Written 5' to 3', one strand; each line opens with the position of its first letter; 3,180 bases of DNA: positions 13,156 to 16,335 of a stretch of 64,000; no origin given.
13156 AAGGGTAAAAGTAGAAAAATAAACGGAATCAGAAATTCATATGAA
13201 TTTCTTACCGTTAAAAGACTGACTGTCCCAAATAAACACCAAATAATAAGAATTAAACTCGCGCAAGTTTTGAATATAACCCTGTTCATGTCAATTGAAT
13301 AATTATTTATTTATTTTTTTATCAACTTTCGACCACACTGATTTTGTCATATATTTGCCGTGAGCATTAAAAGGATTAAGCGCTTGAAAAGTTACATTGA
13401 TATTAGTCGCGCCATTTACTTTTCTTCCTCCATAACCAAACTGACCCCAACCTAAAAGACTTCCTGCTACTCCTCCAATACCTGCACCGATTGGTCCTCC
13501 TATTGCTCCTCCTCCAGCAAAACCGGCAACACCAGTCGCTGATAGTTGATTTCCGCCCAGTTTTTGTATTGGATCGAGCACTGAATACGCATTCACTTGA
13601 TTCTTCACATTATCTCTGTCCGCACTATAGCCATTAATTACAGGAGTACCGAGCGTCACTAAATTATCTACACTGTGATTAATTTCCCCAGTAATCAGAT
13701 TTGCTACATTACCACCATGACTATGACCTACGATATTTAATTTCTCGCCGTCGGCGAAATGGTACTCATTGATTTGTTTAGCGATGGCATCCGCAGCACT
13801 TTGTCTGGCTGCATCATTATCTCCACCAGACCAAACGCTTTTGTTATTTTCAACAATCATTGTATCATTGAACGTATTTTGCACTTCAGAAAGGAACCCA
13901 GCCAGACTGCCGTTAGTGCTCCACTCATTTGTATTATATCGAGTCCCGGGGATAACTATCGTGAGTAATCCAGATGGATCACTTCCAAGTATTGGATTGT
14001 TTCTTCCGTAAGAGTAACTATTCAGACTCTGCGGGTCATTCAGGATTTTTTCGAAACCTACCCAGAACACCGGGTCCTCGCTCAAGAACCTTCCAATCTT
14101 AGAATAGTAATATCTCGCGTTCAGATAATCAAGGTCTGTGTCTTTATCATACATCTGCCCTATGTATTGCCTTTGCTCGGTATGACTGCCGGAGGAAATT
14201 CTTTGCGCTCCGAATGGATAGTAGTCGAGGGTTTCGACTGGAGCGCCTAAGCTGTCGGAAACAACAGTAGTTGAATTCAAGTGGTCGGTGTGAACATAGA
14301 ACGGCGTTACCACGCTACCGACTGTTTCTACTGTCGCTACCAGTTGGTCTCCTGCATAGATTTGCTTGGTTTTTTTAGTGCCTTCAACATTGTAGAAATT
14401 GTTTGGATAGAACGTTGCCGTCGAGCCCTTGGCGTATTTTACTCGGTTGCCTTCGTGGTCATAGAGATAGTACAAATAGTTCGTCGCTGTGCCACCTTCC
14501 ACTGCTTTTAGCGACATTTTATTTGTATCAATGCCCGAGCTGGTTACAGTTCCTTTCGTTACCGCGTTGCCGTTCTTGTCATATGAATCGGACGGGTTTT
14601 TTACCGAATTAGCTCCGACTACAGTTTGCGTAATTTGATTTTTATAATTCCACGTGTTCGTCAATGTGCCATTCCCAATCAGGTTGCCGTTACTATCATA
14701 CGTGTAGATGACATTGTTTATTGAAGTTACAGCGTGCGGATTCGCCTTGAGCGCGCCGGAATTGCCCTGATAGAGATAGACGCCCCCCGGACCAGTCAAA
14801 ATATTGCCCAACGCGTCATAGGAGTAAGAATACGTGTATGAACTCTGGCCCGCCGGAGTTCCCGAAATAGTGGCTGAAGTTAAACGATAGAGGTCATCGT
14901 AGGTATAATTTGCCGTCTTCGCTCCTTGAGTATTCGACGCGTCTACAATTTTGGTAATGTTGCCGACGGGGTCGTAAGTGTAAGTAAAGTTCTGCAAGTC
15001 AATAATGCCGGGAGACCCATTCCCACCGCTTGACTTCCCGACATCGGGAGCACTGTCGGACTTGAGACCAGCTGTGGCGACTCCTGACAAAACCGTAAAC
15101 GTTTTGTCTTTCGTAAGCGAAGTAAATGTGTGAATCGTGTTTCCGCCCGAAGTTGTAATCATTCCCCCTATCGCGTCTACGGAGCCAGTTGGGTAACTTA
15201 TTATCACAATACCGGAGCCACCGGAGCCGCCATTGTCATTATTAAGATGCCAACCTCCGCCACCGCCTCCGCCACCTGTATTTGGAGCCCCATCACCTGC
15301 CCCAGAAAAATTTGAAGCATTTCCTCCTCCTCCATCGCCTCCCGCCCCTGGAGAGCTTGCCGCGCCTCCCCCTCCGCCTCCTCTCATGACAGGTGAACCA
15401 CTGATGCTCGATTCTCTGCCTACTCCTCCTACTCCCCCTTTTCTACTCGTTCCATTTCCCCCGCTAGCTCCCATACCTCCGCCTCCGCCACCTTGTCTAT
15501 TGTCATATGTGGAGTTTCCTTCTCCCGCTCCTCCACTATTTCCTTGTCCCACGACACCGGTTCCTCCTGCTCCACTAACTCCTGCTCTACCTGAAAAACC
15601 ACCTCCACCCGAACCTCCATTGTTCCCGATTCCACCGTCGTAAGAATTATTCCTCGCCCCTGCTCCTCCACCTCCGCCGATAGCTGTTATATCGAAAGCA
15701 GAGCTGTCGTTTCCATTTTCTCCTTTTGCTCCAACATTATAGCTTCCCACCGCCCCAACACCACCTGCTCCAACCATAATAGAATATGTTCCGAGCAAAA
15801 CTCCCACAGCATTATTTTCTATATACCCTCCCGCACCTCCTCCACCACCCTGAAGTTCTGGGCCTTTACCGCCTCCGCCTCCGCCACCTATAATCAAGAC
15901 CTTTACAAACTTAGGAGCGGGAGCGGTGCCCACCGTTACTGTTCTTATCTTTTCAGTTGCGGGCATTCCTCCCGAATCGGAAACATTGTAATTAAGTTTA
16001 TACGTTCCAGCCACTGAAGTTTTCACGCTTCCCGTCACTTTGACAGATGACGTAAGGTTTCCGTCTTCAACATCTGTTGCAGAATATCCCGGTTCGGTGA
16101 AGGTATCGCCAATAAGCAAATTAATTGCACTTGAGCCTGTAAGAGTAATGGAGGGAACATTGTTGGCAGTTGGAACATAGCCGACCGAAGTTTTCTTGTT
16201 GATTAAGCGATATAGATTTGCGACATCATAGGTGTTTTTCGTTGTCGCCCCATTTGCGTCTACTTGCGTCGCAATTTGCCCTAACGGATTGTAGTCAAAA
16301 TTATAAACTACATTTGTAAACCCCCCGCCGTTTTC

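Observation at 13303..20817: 2504-aa RHS/YD-repeat polymorphic toxin with FG-GAP repeats, an internal Ig-like plus glycine-rich insertion and a C-terminal GxSxG alpha/beta-hydrolase toxin domain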

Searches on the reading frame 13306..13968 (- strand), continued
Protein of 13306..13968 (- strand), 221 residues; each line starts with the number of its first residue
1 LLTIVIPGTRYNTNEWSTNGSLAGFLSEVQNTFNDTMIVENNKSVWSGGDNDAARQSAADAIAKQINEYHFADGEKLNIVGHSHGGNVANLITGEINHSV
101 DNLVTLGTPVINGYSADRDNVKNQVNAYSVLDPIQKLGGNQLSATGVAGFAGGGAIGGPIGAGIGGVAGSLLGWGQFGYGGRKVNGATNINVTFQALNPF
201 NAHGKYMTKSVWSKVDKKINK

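Call 33: search_protein_families(library=pfam, proteins=[window:13306-13968:-, P0028, P0027, P0161, P0170, P0157, P0163], max_evalue=0.1)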
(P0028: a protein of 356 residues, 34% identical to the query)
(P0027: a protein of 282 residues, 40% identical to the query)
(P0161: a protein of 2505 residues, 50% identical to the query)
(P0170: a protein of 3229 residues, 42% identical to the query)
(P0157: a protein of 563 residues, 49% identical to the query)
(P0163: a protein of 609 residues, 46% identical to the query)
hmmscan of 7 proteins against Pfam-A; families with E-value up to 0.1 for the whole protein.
window:13306-13968:- (221 aa): 11 families
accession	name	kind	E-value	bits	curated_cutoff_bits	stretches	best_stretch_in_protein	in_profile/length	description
PF07819.20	PGAP1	-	1.4e-06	28.6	24.3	1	60-128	74-150/233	PGAP1-like alpha/beta domain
PF00561.26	Abhydrolase_1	-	7.1e-05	23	25.8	1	74-109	68-105/245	alpha/beta hydrolase fold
PF06259.18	Abhydrolase_8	-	0.00023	21.3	20.5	1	48-122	81-156/178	Alpha/beta hydrolase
PF02089.21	Palm_thioest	-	0.0008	19.6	26.8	1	54-118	46-117/254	Palmitoyl protein thioesterase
PF24708.1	Lip_C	-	0.00082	18.6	27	1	65-144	118-195/380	Lipase-like, C-terminal domain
PF01764.32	Lipase_3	-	0.00092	19.6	22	1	25-113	20-106/140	Lipase (class 3)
PF24096.1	DUF7379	-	0.0025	18.2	33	1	58-132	53-134/191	Domain of unknown function (DUF7379)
PF00326.27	Peptidase_S9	-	0.032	14.1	22.6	1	63-94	52-83/213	Prolyl oligopeptidase family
PF01674.24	Lipase_2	-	0.036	14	20.3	0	71-110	71-109/219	Lipase (class 2)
PF05057.20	DUF676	-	0.056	13.4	20.3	1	40-111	44-126/217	Putative serine esterase (DUF676)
PF11187.14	Mbeg1-like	-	0.058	13.3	21.1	1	57-102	70-111/224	Mbeg1-like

P0028 (356 aa): 6 families
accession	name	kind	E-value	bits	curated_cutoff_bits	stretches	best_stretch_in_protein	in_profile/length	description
PF24096.1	DUF7379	-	0.00095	19.6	33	1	158-264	3-117/191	Domain of unknown function (DUF7379)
PF00561.26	Abhydrolase_1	-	0.0011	19.1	25.8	1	157-257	3-105/245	alpha/beta hydrolase fold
PF12697.13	Abhydrolase_6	-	0.0031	18.6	26.3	1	157-262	2-100/217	Alpha/beta hydrolase family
PF01674.24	Lipase_2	-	0.019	14.9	20.3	1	219-277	72-122/219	Lipase (class 2)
PF03527.20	RHS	-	0.04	14.2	27.9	0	54-79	7-32/38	RHS protein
PF07819.20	PGAP1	-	0.046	13.9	24.3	1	219-263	88-134/233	PGAP1-like alpha/beta domain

P0027 (282 aa): 4 families
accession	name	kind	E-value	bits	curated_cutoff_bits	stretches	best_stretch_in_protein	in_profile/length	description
PF24096.1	DUF7379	-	0.00013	22.5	33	1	90-214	2-133/191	Domain of unknown function (DUF7379)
PF07819.20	PGAP1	-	0.0021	18.3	24.3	1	144-193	76-130/233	PGAP1-like alpha/beta domain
PF01674.24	Lipase_2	-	0.017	15.1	20.3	1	154-191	73-108/219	Lipase (class 2)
PF00561.26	Abhydrolase_1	-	0.025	14.7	25.8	1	154-210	67-123/245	alpha/beta hydrolase fold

P0161 (2505 aa): 10 families
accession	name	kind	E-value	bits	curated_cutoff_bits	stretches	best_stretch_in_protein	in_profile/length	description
PF05593.20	RHS_repeat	-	8.8e-25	87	22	6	1338-1376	1-37/38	RHS Repeat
PF03534.18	SpvB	-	4.4e-18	65.9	22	1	150-310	4-186/287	Salmonella virulence plasmid 65kDa B protein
PF13517.12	FG-GAP_3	-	1.7e-14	54.6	26.9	3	443-514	1-60/61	FG-GAP-like repeat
PF00561.26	Abhydrolase_1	-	9.3e-08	32.5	25.8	1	2368-2410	68-109/245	alpha/beta hydrolase fold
PF01839.29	FG-GAP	-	0.0003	21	22.1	0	441-453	7-19/37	FG-GAP repeat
PF20041.5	DUF6443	-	0.00043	21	27.8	1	1149-1226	12-89/137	Domain of unknown function (DUF6443)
PF07819.20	PGAP1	-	0.0014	18.9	24.3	1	2367-2406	89-131/233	PGAP1-like alpha/beta domain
PF25788.1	Ig_Rha78A_N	-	0.012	16.3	27.4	1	1894-1971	33-96/105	Rha78A-like, N-terminal immunoglobulin domain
PF21955.1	CarG-like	-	0.052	14.1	28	0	616-640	3-28/144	Carbapenem resistance protein CarG-like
PF12146.15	Hydrolase_4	-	0.096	12.4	27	0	2368-2407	75-114/239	Serine aminopeptidase, S33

P0170 (3229 aa): 10 families
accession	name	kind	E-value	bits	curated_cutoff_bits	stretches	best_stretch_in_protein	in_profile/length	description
PF16403.11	Bact_surface_Ig-like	-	8.9e-29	99.8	27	2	2524-2593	1-71/71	Bacterial surface protein, Ig-like domain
PF13385.13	Laminin_G_3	-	3.8e-19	69.7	27.6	1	2654-2807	1-149/151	Concanavalin A-like lectin/glucanases superfamily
PF13517.12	FG-GAP_3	-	9.8e-17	61.8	26.9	3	350-413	1-60/61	FG-GAP-like repeat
PF05593.20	RHS_repeat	-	8.5e-16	58.4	22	5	1198-1227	1-30/38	RHS Repeat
PF03534.18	SpvB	-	1.3e-15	57.8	22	1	56-216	3-182/287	Salmonella virulence plasmid 65kDa B protein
PF25788.1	Ig_Rha78A_N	-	2.1e-15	57.3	27.4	2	2198-2308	10-101/105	Rha78A-like, N-terminal immunoglobulin domain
PF01839.29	FG-GAP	-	4.2e-13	49.3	22.1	1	507-522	2-17/37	FG-GAP repeat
PF02210.31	Laminin_G_2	-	2.2e-06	28.6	22.9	1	2723-2798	41-123/126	Laminin G domain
PF07819.20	PGAP1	-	0.0009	19.5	24.3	1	3083-3129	85-134/233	PGAP1-like alpha/beta domain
PF00054.30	Laminin_G_1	-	0.0034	18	24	0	2716-2780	34-101/131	Laminin G domain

P0157 (563 aa): 11 families
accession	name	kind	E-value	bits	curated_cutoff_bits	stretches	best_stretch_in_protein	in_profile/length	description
PF07819.20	PGAP1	-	1.3e-05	25.5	24.3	1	410-463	78-133/233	PGAP1-like alpha/beta domain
PF05593.20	RHS_repeat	-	4.3e-05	24.2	22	1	52-85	1-30/38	RHS Repeat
PF00561.26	Abhydrolase_1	-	0.00034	20.8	25.8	1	424-457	69-102/245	alpha/beta hydrolase fold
PF02089.21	Palm_thioest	-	0.00077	19.7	26.8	1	411-465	61-116/254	Palmitoyl protein thioesterase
PF01764.32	Lipase_3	-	0.0096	16.3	22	1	382-464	34-109/140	Lipase (class 3)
PF25023.1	TEN_YD-shell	-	0.011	14.2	50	1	142-348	689-893/909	Teneurin YD-shell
PF12146.15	Hydrolase_4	-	0.029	14.1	27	1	422-462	74-114/239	Serine aminopeptidase, S33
PF24708.1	Lip_C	-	0.079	12.1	27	0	406-463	110-167/380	Lipase-like, C-terminal domain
PF22061.2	CSN7_HB_subdom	-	0.083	13.2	21.8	0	222-240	12-30/32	CSN7 helical bundle subdomain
PF24096.1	DUF7379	-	0.089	13.2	33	0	408-480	54-133/191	Domain of unknown function (DUF7379)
PF11187.14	Mbeg1-like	-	0.095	12.6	21.1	0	405-451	68-111/224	Mbeg1-like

P0163 (609 aa): 9 families
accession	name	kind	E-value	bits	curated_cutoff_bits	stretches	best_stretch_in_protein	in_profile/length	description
PF05593.20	RHS_repeat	-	2.3e-12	47.4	22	3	111-147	1-33/38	RHS Repeat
PF25788.1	Ig_Rha78A_N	-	1.5e-10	41.7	27.4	1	7-84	28-97/105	Rha78A-like, N-terminal immunoglobulin domain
PF00561.26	Abhydrolase_1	-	9e-06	26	25.8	1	468-510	68-109/245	alpha/beta hydrolase fold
PF12146.15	Hydrolase_4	-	0.00069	19.4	27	1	448-507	58-114/239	Serine aminopeptidase, S33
PF07819.20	PGAP1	-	0.0014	18.8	24.3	1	452-510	75-135/233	PGAP1-like alpha/beta domain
PF01764.32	Lipase_3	-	0.0077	16.6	22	1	439-505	43-105/140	Lipase (class 3)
PF06500.17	FrsA-like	-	0.02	14.1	22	1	460-506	256-302/414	Esterase FrsA-like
PF11187.14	Mbeg1-like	-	0.04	13.8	21.1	1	448-496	67-111/224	Mbeg1-like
PF06259.18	Abhydrolase_8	-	0.042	14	20.5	0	433-504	72-144/178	Alpha/beta hydrolase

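Call 57: find_encoding_contigs(protein=P0006, flank=3000, max_places=1)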
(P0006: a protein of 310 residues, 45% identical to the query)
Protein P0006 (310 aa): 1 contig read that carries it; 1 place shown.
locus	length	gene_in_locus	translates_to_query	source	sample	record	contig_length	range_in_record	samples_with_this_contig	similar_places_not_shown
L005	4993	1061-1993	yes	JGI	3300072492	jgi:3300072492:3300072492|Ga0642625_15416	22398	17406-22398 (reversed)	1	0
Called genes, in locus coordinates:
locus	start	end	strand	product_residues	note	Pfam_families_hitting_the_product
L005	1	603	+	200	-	?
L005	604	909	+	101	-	PF01337:Barstar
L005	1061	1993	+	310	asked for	PF00561:Abhydrolase_1 (weak)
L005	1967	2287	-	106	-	-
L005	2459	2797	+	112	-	-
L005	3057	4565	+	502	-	-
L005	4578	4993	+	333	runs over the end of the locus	PF00899:ThiF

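Call 58: find_encoding_contigs(protein=P0015, flank=3000, max_places=1)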
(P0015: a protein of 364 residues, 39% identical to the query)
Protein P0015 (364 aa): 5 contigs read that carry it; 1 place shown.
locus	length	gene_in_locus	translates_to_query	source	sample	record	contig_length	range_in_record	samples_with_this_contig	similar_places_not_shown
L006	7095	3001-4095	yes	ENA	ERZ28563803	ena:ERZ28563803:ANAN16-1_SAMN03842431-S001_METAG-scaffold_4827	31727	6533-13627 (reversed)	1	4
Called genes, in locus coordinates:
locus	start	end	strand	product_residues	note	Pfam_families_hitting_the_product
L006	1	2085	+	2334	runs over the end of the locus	PF03534:SpvB, PF13517:FG-GAP_3 (faint), PF12256:TcdB_toxin_midN, PF05593:RHS_repeat, PF25023:TEN_YD-shell (weak)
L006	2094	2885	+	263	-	-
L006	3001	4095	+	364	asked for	PF25023:TEN_YD-shell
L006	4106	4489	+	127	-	-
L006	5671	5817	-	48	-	-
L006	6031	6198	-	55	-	-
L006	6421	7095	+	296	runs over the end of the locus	PF01555:N6_N4_Mtase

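Call 59: find_encoding_contigs(protein=P0020, flank=3000, max_places=1)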
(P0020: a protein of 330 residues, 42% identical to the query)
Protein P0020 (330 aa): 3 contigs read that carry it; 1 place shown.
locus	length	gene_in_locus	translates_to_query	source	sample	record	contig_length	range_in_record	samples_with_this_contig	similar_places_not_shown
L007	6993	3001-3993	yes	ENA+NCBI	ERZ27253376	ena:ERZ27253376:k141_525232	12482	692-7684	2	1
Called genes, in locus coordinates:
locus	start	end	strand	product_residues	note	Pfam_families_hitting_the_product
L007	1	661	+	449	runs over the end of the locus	?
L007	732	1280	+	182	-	-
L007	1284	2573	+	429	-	-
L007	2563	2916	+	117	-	-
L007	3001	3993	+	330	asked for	-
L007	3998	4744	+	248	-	-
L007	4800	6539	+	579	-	PF00089:Trypsin (weak), PF13365:Trypsin_2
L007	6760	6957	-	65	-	PF07927:HicA_toxin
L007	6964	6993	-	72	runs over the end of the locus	-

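Call 60: find_encoding_contigs(protein=P0017, flank=3000, max_places=1)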
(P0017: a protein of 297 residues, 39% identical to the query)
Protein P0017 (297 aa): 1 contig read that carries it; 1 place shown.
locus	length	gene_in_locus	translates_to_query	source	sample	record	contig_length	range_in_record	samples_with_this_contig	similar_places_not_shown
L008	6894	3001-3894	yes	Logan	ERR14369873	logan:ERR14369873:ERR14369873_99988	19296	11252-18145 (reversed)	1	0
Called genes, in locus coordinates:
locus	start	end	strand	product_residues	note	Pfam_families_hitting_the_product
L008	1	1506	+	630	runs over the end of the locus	PF00012:HSP70, PF06723:MreB_Mbl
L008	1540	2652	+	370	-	PF00226:DnaJ, PF01556:DnaJ_C, PF00684:DnaJ_CXXCXGXG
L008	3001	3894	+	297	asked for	PF07819:PGAP1 (faint)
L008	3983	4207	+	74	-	-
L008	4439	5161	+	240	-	-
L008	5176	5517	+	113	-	PF24719:Imm33-like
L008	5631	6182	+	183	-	PF00300:His_Phos_1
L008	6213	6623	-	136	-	PF00892:EamA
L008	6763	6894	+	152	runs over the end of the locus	-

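Call 77: find_related_loci(query=A4, collection=genome_contigs, flank=3000)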
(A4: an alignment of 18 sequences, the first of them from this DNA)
Query A4 (221 aa) in genome_contigs; peptide patterns used: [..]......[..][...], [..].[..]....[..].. (x = any residue, [..] = any of these).
600 stretches matched a pattern (row limit reached: there are more); 382 encode a relative of the query (tblastn E <= 1e-3); the best 80 are kept; 79 distinct loci.
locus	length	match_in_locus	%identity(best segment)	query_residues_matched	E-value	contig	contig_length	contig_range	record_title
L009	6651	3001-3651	60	1-219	3e-81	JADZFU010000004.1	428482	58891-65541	MAG: Candidatus Uhrbacteria bacterium isolate SJ877 c_000000590179, whole genome shotgun sequence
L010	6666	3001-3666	51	1-219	3e-63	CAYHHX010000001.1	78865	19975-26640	MAG TPA_asm: uncultured Candidatus Saccharibacteria bacterium isolate ERP119705_co13_61 genome assembly, contig: NODE_35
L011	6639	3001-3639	42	1-216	2e-46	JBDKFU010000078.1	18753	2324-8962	MAG: Candidatus Parcubacteria bacterium isolate farmington_2019_sw_WHONDRS-S19S_0053_B_bin.127 scaffold_2254542, whole g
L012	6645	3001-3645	42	1-219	7e-46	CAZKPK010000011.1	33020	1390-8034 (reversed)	MAG TPA_asm: uncultured Candidatus Saccharibacteria bacterium isolate SRP269290_co1_320 genome assembly, contig: NODE_14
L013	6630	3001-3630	42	1-215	9e-45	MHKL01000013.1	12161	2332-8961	MAG: Candidatus Komeilibacteria bacterium RIFCSPLOWO2_01_FULL_45_10 rifcsplowo2_01_scaffold_19604, whole genome shotgun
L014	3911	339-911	44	1-218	6e-44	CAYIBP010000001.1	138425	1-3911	MAG TPA_asm: uncultured Candidatus Saccharibacteria bacterium isolate ERP119705_co1_115 genome assembly, contig: NODE_36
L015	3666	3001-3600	40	2-219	9e-39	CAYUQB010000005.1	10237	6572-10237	MAG TPA_asm: uncultured Candidatus Saccharibacteria bacterium isolate binchicken_co110_140 genome assembly, contig: NODE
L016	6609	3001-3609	39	1-221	4e-38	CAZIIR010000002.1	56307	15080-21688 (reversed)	MAG TPA_asm: uncultured Candidatus Saccharibacteria bacterium isolate SRP286056_co2_287 genome assembly, contig: NODE_59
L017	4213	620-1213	35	1-221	3e-35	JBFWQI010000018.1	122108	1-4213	MAG: Blastocatellales bacterium isolate CA_2019_TPBF_18 NODE_1403_length_122108_cov_9.720973_TPBF, whole genome shotgun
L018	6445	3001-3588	33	2-221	1e-34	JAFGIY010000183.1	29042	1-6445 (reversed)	MAG: Acidobacteria bacterium isolate Zod_Metabat.240 k87_9257079, whole genome shotgun sequence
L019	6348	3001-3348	45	1-120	5e-26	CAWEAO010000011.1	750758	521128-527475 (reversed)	MAG: uncultured Acidobacteriaceae bacterium isolate MFD05705.bin.1.20 genome assembly, contig: contig_25273, whole genom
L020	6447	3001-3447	43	1-151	8e-25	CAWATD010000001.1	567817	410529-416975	MAG: uncultured Acidobacteriota bacterium isolate MFD02134.bin.2.124 genome assembly, contig: contig_13303, whole genome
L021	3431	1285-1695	44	1-139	2e-24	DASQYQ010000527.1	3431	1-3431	MAG TPA_asm: Sphingomicrobium sp. isolate SMAG_U11069 k141_7486, whole genome shotgun sequence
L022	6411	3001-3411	43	1-139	1e-23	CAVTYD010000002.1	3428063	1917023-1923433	MAG: uncultured Acidobacteriota bacterium isolate MFD06714.bin.2.31 genome assembly, contig: contig_15739, whole genome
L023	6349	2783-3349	35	1-221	2e-23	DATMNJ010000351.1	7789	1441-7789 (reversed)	MAG TPA_asm: Thermoanaerobaculia bacterium isolate SMAG_U12847 k141_2476667, whole genome shotgun sequence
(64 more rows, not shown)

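Call 89: search_protein_families(library=ncbifam, proteins=[window:13306-13968:-], max_evalue=0.1)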
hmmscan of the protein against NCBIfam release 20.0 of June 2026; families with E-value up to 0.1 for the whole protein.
window:13306-13968:- (221 aa): 5 families
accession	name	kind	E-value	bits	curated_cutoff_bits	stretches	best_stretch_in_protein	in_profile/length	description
NF050089.1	i_nPHAscl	equivalog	0.0017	17.5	300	1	75-137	84-146/288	intracellular short-chain-length polyhydroxyalkanoate depolymerase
NF047388.1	SA1320_fam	subfamily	0.0019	16.7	230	1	35-136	23-115/644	SA1320 family protein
NF007954.0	PRK10673.1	equivalog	0.0053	16.1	399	1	51-130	60-136/255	esterase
NF011457.0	PRK14875.1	equivalog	0.0079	15.2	307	1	52-128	174-250/372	acetoin dehydrogenase dihydrolipoyllysine-residue acetyltransferase subunit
NF047351.1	lipase_YSIRK_Sa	exception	0.0094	14.3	650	1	82-144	465-525/704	YSIRK-targeted triacylglycerol lipase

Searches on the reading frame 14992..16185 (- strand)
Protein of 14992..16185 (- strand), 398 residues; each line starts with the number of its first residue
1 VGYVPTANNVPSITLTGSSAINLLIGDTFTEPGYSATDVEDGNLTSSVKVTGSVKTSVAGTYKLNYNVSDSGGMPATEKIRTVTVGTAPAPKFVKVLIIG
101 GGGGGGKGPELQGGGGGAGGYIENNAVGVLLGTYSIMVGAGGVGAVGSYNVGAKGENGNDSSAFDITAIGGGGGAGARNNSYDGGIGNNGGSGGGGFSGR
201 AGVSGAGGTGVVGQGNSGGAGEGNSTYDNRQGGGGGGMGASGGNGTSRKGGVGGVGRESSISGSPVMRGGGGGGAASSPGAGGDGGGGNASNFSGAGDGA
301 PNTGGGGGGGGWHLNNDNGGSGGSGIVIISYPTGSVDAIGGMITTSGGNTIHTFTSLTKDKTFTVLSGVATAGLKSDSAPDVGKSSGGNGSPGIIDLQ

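Call 52: predict_structure(alignment_id=A2)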
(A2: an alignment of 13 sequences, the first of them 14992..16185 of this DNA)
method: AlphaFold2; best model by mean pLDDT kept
length: 398 residues; sequences in the alignment: 13
mean_pLDDT: 81.8   pTM: 0.73
mean pLDDT of the five models: 81.8, 81.6, 79.9, 68.8, 63.4
residues with pLDDT >= 90: 166; 70-90: 143; 50-70: 59; < 50: 30
segments of 3 or more residues with pLDDT < 50: 369-385, 390-398
pLDDT, mean of each block of 10 residues (from residue 1): 56 84 86 78 63 86 84 70 81 94 85 91 93 93 82 91 97 81 80 88 86 96 70 94 90 93 86 89 87 81 92 72 97 87 91 89 75 41 47 40
secondary structure, 60 per line:
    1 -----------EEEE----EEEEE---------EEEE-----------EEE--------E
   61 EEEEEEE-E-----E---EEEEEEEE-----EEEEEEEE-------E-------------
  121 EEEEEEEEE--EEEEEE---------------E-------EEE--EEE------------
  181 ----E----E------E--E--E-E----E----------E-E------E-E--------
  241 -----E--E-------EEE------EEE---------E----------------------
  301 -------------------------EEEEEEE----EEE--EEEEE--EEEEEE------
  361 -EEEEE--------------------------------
elements in order: E12-15 E20-24 E34-37 E49-51 E60-67 E79-86 E92-99 E121-129 E132-137 E161-163 E166-168 E257-259 E266-268 E326-332 E337-339 E342-346 E349-354 E362-366

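Call 89: search_protein_families(library=ncbifam, proteins=[window:14992-16185:-], max_evalue=0.1)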
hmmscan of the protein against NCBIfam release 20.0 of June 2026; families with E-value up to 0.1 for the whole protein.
window:14992-16185:- (398 aa): 0 families
